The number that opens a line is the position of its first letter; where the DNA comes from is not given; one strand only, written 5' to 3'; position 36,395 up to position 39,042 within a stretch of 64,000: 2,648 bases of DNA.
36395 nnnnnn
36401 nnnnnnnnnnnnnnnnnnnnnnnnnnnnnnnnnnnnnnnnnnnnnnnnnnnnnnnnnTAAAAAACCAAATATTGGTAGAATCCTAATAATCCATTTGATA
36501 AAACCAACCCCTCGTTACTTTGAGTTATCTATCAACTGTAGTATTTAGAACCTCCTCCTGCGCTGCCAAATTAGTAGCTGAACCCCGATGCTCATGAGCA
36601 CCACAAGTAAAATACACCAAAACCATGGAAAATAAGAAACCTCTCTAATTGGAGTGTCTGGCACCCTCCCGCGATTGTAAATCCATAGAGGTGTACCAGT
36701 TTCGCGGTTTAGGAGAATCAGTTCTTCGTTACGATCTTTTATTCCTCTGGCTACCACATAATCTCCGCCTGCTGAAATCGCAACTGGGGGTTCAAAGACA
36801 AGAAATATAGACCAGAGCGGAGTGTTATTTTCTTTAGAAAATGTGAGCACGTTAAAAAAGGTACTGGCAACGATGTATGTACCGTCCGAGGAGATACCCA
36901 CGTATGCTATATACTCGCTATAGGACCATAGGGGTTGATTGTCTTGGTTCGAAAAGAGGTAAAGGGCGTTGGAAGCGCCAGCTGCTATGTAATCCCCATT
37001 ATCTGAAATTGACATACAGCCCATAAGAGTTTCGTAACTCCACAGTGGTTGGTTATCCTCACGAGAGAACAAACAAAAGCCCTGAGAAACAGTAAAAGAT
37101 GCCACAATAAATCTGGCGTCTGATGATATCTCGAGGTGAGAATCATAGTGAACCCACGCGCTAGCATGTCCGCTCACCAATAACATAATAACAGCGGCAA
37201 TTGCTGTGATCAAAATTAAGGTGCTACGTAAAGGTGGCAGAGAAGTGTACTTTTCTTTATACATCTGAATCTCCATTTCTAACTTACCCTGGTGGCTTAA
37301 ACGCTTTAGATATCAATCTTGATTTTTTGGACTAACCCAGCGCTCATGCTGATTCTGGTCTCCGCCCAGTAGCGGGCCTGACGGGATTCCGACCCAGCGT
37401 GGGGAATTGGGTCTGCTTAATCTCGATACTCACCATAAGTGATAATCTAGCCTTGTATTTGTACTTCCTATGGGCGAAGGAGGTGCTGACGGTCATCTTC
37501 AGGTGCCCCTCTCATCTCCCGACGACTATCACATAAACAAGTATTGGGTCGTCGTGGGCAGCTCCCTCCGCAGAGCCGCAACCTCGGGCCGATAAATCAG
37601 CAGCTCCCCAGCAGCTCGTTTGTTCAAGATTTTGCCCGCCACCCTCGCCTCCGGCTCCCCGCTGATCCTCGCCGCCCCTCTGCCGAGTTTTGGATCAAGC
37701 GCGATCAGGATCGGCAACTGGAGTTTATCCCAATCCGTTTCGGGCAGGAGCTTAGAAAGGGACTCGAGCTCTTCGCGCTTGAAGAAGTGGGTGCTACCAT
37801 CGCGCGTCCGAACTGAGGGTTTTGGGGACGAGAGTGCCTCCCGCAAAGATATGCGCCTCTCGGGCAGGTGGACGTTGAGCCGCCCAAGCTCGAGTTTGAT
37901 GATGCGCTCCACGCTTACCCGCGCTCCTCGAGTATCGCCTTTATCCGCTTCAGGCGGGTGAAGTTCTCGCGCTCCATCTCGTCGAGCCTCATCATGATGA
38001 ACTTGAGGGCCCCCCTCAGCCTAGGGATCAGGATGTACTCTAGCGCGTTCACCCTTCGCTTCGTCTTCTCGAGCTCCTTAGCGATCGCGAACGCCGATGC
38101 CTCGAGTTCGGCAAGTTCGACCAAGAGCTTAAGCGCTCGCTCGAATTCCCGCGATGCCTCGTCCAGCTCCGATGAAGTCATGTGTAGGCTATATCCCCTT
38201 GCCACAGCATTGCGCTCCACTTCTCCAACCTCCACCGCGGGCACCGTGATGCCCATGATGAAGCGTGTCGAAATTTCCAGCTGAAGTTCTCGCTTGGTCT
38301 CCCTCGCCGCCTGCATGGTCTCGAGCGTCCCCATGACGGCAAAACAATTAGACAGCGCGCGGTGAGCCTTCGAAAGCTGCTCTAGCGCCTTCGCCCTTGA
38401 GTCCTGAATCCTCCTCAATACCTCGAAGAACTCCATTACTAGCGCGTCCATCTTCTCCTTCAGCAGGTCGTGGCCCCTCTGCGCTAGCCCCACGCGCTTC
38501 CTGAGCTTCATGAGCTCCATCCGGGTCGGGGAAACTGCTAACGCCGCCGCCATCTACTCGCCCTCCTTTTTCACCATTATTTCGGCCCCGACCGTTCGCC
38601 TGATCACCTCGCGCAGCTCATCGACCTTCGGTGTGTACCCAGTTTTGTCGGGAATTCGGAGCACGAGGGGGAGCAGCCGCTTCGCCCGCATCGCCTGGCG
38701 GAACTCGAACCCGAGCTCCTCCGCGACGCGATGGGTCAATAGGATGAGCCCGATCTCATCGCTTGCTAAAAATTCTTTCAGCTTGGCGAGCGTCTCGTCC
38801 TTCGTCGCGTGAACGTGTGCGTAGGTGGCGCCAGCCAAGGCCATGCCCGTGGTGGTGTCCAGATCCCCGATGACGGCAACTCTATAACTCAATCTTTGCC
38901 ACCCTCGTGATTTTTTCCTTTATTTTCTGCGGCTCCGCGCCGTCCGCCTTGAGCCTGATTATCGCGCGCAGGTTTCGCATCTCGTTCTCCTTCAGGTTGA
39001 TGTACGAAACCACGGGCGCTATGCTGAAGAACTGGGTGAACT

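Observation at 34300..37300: AT-rich island of about 3 kb covering only the N-terminal third of the giant ORF plus the neighbouring beta-propeller gene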

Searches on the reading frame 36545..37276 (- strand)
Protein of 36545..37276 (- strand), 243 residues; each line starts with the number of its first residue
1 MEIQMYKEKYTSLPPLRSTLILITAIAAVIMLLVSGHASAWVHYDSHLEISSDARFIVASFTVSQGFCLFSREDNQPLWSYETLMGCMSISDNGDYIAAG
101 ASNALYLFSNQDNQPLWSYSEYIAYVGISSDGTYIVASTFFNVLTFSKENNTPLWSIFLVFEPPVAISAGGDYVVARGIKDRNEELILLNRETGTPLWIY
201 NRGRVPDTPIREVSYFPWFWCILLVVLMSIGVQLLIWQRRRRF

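Call 5: search_protein_families(library=pfam, proteins=[window:36545-37276:-], max_evalue=0.01)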
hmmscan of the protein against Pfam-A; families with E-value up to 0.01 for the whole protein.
window:36545-37276:- (243 aa): 1 family
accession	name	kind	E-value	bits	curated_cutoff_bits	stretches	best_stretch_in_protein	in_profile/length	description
PF13360.13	PQQ_2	-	4.2e-05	23.7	27.6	1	107-212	7-110/233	Outer membrane protein assembly factor BamB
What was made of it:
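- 36545..37276 (-): 243-aa membrane-anchored partial beta-propeller with 4 blades carrying the motif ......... Transmembrane helices lie at aa 16-35 and 218-242. GenBank calls it QMD95_00230 (239 aa). Pfam PQQ_2 at 23.7 bits, below the 27.6 cut-off (call 5).
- On PQQ/YVTN-type beta-propeller (neighbour gene): PQQ_2 scores 23.7 bits against a cut-off of 27.6 (call 5).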

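Call 7: find_encoding_contigs(protein=window:36545-37276:-, flank=10000, max_places=6)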
Protein window:36545-37276:- (243 aa): no gene with exactly this product is on record in the collection.

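Call 41: find_homologous_proteins(query=window:36545-37276:-, max_evalue=0.001)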
Query window:36545-37276:- (243 aa): 16 proteins with E <= 0.001 among 481 candidates.
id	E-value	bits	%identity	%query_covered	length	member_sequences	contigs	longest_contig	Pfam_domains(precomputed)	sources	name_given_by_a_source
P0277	4.8e-158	542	100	98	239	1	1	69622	-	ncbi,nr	ncbi:MAG: hypothetical protein QMD95_00230 [Candidatus Hodarchaeaceae archaeon]|nr:hypothetical prot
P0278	7.4e-49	185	41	65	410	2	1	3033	PF23410.5,PF13360.14,PF25174.2,PF24814.2,PF23381.2,PF13570.14,PF25175.2,PF24817.2,PF24796.2,PF07676.19,PF24780.2,PF10282.16,PF25172.2,PF18975.7,PF24807.2,PF26550.2,PF00400.39,PF23414.2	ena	-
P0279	3.7e-48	182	45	56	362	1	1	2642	PF13360.14,PF25174.2,PF24814.2,PF23381.2,PF18975.7,PF13570.14,PF24807.2,PF24817.2,PF00400.39,PF23414.2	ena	-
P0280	3.8e-46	176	38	62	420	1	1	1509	PF13360.14,PF25174.2,PF24814.2,PF24805.2,PF23381.2,PF25173.2,PF23411.2,PF12894.14,PF13570.14,PF25175.2,PF24817.2,PF24796.2,PF25172.2,PF18975.7,PF25292.1,PF24807.2,PF00400.39,PF23414.2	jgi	jgi:WD40 repeat protein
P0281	1.1e-44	171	34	64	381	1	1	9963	PF13360.14,PF25174.2,PF24814.2,PF24805.2,PF23381.2,PF25173.2,PF23411.2,PF12894.14,PF13570.14,PF25175.2,PF24817.2,PF24796.2,PF25172.2,PF20426.5,PF18975.7,PF25292.1,PF24807.2,PF00400.39,PF23756.2,PF23414.2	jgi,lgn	-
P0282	1.6e-35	141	38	56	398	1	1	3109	PF13360.14,PF25174.2,PF23381.2,PF13570.14,PF24807.2,PF26550.2,PF24817.2,PF00400.39,PF07676.19,PF23414.2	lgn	-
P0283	1.7e-34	138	33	68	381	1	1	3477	PF13360.14,PF25174.2,PF23381.2,PF13570.14,PF24807.2,PF24817.2,PF00400.39,PF23414.2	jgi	jgi:outer membrane protein assembly factor BamB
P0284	1.8e-31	128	30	72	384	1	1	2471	PF13360.14,PF25174.2,PF24814.2,PF23381.2,PF13570.14,PF24817.2,PF00400.39,PF24780.2,PF23414.2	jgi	-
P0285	1.1e-29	122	31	78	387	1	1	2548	PF13360.14,PF23381.2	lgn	-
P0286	9.3e-28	116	29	83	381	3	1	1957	PF25168.2,PF23586.3,PF13360.14,PF25174.2,PF24814.2,PF24805.2,PF23381.2,PF25173.2,PF23411.2,PF12894.14,PF13570.14,PF25175.2,PF24817.2,PF24796.2,PF25172.2,PF25292.1,PF24807.2,PF26550.2,PF08553.17,PF00400.39,PF23414.2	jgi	-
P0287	1.3e-25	109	33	68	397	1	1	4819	PF13360.14,PF25174.2,PF23381.2,PF18975.7,PF13570.14,PF24807.2,PF24817.2,PF00400.39,PF23414.2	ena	-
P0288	1.6e-24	105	32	80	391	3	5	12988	PF13360.14,PF25174.2,PF23381.2,PF13570.14,PF24817.2,PF00400.39,PF23414.2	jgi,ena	-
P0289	6.2e-23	100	37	66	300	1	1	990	PF23410.5,PF13360.14,PF25174.2,PF24814.2,PF24805.2,PF23381.2,PF25173.2,PF23411.2,PF13570.14,PF25175.2,PF24817.2,PF24780.2,PF24506.2,PF24807.2,PF26550.2,PF00400.39,PF22092.2,PF23756.2,PF23098.2,PF23414.2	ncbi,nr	ncbi:MAG: PQQ-binding-like beta-propeller repeat protein, partial [Candidatus Poseidoniia archaeon]|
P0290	2.4e-19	88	31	64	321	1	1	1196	PF25174.2,PF24814.2,PF23381.2,PF18975.7,PF13570.14,PF24807.2,PF25175.2,PF24817.2,PF00400.39,PF24796.2,PF23414.2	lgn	-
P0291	7.0e-14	70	42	44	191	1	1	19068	PF25174.2,PF24814.2,PF23381.2,PF23411.2,PF13570.14,PF24807.2,PF24817.2,PF00400.39,PF23756.2,PF23414.2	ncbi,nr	ncbi:hypothetical protein ES706_06286 [subsurface metagenome]|nr:hypothetical protein [Hadesarchaea 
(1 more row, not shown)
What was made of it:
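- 36545..37276 (-): Homologs are at most 45% identical, 360-420 aa long and carry PF13360 (call 41).
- Closest known: Archaeal S-layer-type YVTN/PQQ-like beta-propeller proteins. Same: Its homologs carry PF13360 (call 41).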

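Call 66: search_protein_families(library=ncbifam, proteins=[window:36545-37276:-], max_evalue=0.01)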
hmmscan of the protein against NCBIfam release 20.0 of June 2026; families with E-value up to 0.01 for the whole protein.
window:36545-37276:- (243 aa): 0 families
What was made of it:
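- Closest known: Gingipain-type cysteine peptidases. Different: No T9SS C-terminal sorting domain (calls 5, 66).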

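Call 69: find_related_loci(query=window:36545-37276:-, collection=viral_contigs, flank=5000)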
Query window:36545-37276:- (243 aa) in viral_contigs; peptide patterns used: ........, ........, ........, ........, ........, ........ (x = any residue, [..] = any of these).
1 stretches matched a pattern, but none encodes a relative of the query by tblastn (E <= 1e-3).

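Call 80: predict_structure(alignment_id=A3)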
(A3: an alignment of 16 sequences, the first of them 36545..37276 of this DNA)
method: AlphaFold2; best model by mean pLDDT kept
length: 243 residues; sequences in the alignment: 16
mean_pLDDT: 82.4   pTM: 0.68
mean pLDDT of the five models: 82.4, 81.6, 81.3, 80.4, 79.4
residues with pLDDT >= 90: 131; 70-90: 47; 50-70: 50; < 50: 15
segments of 3 or more residues with pLDDT < 50: 37-43, 209-215
pLDDT, mean of each block of 10 residues (from residue 1): 57 63 78 56 68 95 87 95 91 97 97 98 96 97 97 95 88 92 91 95 68 49 67 68 58
secondary structure, 60 per line:
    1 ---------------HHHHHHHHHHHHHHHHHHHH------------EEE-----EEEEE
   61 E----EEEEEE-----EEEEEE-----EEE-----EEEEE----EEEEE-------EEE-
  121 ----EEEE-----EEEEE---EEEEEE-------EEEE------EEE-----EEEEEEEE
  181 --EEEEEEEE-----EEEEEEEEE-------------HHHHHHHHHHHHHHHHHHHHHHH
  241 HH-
elements in order: H16-35 E48-50 E56-61 E66-71 E77-82 E88-90 E96-100 E105-109 E117-119 E125-128 E134-138 E142-147 E155-158 E165-167 E173-180 E183-190 E196-204 H218-242
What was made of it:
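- On PQQ/YVTN-type beta-propeller (neighbour gene): AF2 mean pLDDT is 82.4, with four 4-stranded blades (call 80).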

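Call 82: fold_search(model_id=the predicted structure, library=pdb)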
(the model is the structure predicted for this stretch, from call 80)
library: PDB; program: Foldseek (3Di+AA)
matches with E <= 10: 1750; with E <= 0.001: 1046
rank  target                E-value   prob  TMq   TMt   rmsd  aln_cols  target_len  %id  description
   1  1l0q_A                4.2e-10  1.00  0.56  0.36   2.9       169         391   11  Tandem YVTN beta-propeller and PKD domains from an archaeal surface layer protein (released 2002-11-06)
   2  6ucs_A                1.4e-09  1.00  0.54  0.43   3.2       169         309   18  Discovery and Structure-Based optimization of potent and selective WDR5 inhibitors containing a dihydroisoquinolinone  (released 2020-01-01)
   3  8gei_B                1.9e-09  1.00  0.40  0.31  16.3       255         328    7  CryoEM structure of beta-2-adrenergic receptor in complex with nucleotide-free Gs heterotrimer (#19 of 20) (released 2024-03-06)
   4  9ijj_Q                2.2e-09  1.00  0.55  0.30  22.0       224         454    9  In situ structure of the central apparatus in mouse sperm axoneme. (released 2025-06-04)
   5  3n0d                  2.7e-09  1.00  0.54  0.43   3.2       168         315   18  Crystal structure of WDR5 mutant (W330F) (released 2010-10-20)
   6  6u8b_A                3.3e-09  1.00  0.53  0.43   3.3       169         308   18  Discovery and optimization of salicyclic acid-derived sulfonamide inhibitors of the WDR5:MYC protein-protein interacti (released 2019-12-04)
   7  8ydd_C                3.8e-09  1.00  0.53  0.44   3.2       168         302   18  Crystal structure of Nanog(R100A) in complex with Wdr5 (released 2025-03-26)
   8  1gxr_B                4.5e-09  1.00  0.53  0.41   3.2       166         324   15  WD40 Region of Human Groucho/TLE1 (released 2002-06-13)
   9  6e1y_A                4.7e-09  1.00  0.55  0.45   2.8       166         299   17  Discovery of Potent 2-Aryl-6,7-Dihydro-5HPyrrolo[ 1,2-a]imidazoles as WDR5 WIN-site Inhibitors Using Fragment-Based Me (released 2019-03-13)
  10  8bb3_B                4.7e-09  1.00  0.55  0.46   2.9       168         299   18  Structure of human WDR5 and pVHL:ElonginC:ElonginB bound to PROTAC with PEG linker (conformation #1) (released 2022-11-09)
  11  6u6w_B                5.3e-09  1.00  0.55  0.44   3.0       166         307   17  Discovery and optimization of salicyclic acid-derived sulfonamide inhibitors of the WDR5:MYC protein-protein interacti (released 2019-12-04)
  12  3n0e                  5.5e-09  1.00  0.54  0.43   3.2       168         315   18  Crystal structure of WDR5 mutant (W330Y) (released 2010-10-20)
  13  3ow8_B                5.8e-09  1.00  0.55  0.46   2.9       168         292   14  Crystal Structure of the WD repeat-containing protein 61 (released 2010-09-29)
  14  5c2v_B                5.8e-09  1.00  0.55  0.39   5.0       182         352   13  Kuenenia stuttgartiensis Hydrazine Synthase (released 2015-10-14)
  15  3ow8_A                7.2e-09  1.00  0.55  0.47   3.2       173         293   16  Crystal Structure of the WD repeat-containing protein 61 (released 2010-09-29)
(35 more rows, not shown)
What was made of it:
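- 36545..37276 (-): The best PDB fold is 1l0q_A, an archaeal S-layer YVTN propeller (E 4e-10, calls 80, 82).
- Closest known: Archaeal S-layer-type YVTN/PQQ-like beta-propeller proteins. Same: Its best PDB match is 1l0q_A (E 4e-10), and the model core has pLDDT above 90 (calls 80, 82).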

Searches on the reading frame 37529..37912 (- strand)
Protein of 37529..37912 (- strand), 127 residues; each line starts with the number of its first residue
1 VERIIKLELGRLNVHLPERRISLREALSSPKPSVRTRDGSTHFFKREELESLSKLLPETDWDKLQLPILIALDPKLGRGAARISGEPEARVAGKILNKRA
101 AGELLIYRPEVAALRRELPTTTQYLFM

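Call 9: search_protein_families(library=ncbifam, proteins=[window:37529-37912:-], max_evalue=0.001)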
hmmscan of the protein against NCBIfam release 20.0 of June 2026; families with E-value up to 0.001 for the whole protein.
window:37529-37912:- (127 aa): 1 family
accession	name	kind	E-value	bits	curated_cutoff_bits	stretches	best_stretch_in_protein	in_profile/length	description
NF003153.0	PRK04115.1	equivalog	7.5e-38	129.8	114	1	1-126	5-133/138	hypothetical protein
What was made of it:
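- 37529..37912 (-): PRK04115-family gene, the last native gene upstream of the insert (GC3 0.73). NF003153 at 129.8 bits against a cut-off of 114 (call 9).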

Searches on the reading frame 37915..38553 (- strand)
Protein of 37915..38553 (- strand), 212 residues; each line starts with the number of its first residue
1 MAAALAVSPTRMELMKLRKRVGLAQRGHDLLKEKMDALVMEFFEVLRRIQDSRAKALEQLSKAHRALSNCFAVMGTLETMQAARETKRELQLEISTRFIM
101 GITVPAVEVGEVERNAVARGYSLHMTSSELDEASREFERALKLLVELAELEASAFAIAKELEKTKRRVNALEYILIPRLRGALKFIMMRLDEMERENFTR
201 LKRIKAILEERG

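Call 9: search_protein_families(library=ncbifam, proteins=[window:37915-38553:-], max_evalue=0.001)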
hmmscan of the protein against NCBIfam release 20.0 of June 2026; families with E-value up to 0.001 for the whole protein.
window:37915-38553:- (212 aa): 7 families
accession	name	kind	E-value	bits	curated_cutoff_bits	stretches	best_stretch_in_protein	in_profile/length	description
NF001545.0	PRK00373.1-4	equivalog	5e-76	255.2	226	1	4-211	6-213/216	V-type ATP synthase subunit D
TIGR00309.1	V_ATPase_subD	subfamily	1.7e-63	214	72.25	1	7-209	4-207/209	V-type ATP synthase subunit D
NF001542.0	PRK00373.1-1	equivalog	5.4e-56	189.3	261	1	6-207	5-206/212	V-type ATP synthase subunit D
NF001543.0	PRK00373.1-2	equivalog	1.5e-49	168.6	290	1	3-211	2-211/212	V-type ATP synthase subunit D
NF001544.0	PRK00373.1-3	equivalog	9e-34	117.2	253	1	7-211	8-210/216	V-type ATP synthase subunit D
NF001546.0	PRK00373.1-5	equivalog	1.5e-32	113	334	1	3-205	2-207/207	V-type ATP synthase subunit D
NF002565.0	PRK02195.1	equivalog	1e-12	48.3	189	1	6-210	4-198/204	V-type ATP synthase subunit D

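Call 11: find_encoding_contigs(protein=window:37915-38553:-, flank=10000, max_places=6)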
Protein window:37915-38553:- (212 aa): no gene with exactly this product is on record in the collection.

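Call 13: find_related_loci(query=window:37915-38553:-, collection=genome_contigs, flank=10000)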
Query window:37915-38553:- (212 aa) in genome_contigs; peptide patterns used: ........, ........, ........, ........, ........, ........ (x = any residue, [..] = any of these).
297 stretches matched a pattern; 111 encode a relative of the query (tblastn E <= 1e-3); the best 80 are kept; 80 distinct loci.
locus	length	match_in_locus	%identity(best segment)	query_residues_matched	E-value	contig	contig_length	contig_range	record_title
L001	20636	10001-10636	85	1-212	6e-120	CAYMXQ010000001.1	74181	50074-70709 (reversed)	MAG TPA_asm: Candidatus Hadarchaeota archaeon isolate binchicken_co266_291 genome assembly, contig: NODE_771_length_7418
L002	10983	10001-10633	86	1-211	4e-117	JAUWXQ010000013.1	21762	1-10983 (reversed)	MAG: Hadesarchaea archaeon isolate CSMAG_2688 CSMAG_2688_k141_1209383_length_21762_cov_13.8957, whole genome shotgun seq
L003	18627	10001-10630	84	1-210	9e-117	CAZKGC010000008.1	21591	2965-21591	MAG TPA_asm: Candidatus Hadarchaeota archaeon isolate binchicken_co395_48 genome assembly, contig: NODE_434_length_21591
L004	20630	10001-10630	86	3-212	2e-115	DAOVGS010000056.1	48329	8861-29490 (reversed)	MAG TPA_asm: Hadesarchaea archaeon isolate CSMAG_1141 CSMAG_1141_k141_5874138_length_48329_cov_8.8642, whole genome shot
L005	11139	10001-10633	84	1-211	2e-113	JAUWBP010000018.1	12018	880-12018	MAG: Hadesarchaea archaeon isolate CSMAG_1323 CSMAG_1323_k141_2342646_length_12018_cov_45.0000, whole genome shotgun seq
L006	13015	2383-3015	83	1-211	6e-113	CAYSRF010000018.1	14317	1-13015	MAG TPA_asm: Candidatus Hadarchaeota archaeon isolate SRP239594_co1_80 genome assembly, contig: NODE_1965_length_14317_c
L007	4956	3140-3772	84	1-211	4e-113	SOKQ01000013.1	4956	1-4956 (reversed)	MAG: Hadesarchaea archaeon isolate E44_bin86 NODE_10675_length_4956_cov_17.167721, whole genome shotgun sequence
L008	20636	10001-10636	83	1-212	6e-113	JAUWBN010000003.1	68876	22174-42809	MAG: Hadesarchaea archaeon isolate CSMAG_1321 CSMAG_1321_k141_1280534_length_68876_cov_16.5353, whole genome shotgun seq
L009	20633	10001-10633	84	1-211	3e-112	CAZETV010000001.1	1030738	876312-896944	MAG TPA_asm: Candidatus Hadarchaeota archaeon isolate binchicken_co294_43 genome assembly, contig: NODE_2_length_1030738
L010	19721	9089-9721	83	1-211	2e-112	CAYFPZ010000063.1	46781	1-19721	MAG TPA_asm: Candidatus Hadarchaeota archaeon isolate ERP108616_co1_256 genome assembly, contig: k119_1232911, whole gen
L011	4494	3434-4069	82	1-212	2e-112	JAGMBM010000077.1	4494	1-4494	MAG: Hadesarchaea archaeon isolate RS_16_21 ZL425.bin.21.fa_77, whole genome shotgun sequence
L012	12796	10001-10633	82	1-211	6e-112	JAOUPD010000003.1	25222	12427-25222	MAG: Hadesarchaea archaeon isolate 8_1_Oct_SF_Bin37 8_1_Oct_SF_Bin37_scaffold_758_c1, whole genome shotgun sequence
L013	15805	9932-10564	83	1-211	8e-112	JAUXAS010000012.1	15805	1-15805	MAG: Hadesarchaea archaeon isolate CSMAG_2768 CSMAG_2768_k141_112411_length_15805_cov_18.1291, whole genome shotgun sequ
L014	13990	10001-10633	82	1-211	2e-110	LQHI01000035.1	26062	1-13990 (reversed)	MAG: Hadesarchaea archaeon DG-33 contigWOR1_52_54_2575, whole genome shotgun sequence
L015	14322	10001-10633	84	1-211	1e-106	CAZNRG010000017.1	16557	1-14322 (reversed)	MAG TPA_asm: Candidatus Hadarchaeota archaeon isolate SRP239594_co1_76 genome assembly, contig: NODE_1488_length_16557_c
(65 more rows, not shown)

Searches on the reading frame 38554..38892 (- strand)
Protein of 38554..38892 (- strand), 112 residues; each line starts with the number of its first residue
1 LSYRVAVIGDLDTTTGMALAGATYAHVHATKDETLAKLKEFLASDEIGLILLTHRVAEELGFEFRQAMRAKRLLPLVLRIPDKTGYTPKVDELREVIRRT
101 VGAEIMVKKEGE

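Call 9: search_protein_families(library=ncbifam, proteins=[window:38554-38892:-], max_evalue=0.001)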
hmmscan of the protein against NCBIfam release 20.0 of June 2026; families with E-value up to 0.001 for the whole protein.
window:38554-38892:- (112 aa): 4 families
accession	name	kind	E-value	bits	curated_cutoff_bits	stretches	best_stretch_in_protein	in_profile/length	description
NF003047.0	PRK03957.1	equivalog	1.1e-21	77.1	101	1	4-105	2-98/100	V-type ATP synthase subunit F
NF002577.0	PRK02228.1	equivalog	6.8e-11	42.7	112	1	4-106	3-100/101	V-type ATP synthase subunit F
NF002384.0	PRK01395.1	equivalog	1e-08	35.3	114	1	2-106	3-104/104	V-type ATP synthase subunit F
TIGR01101.1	V_ATP_synt_F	equivalog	3e-07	30.7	90.25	1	5-102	10-116/121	V-type ATPase subunit F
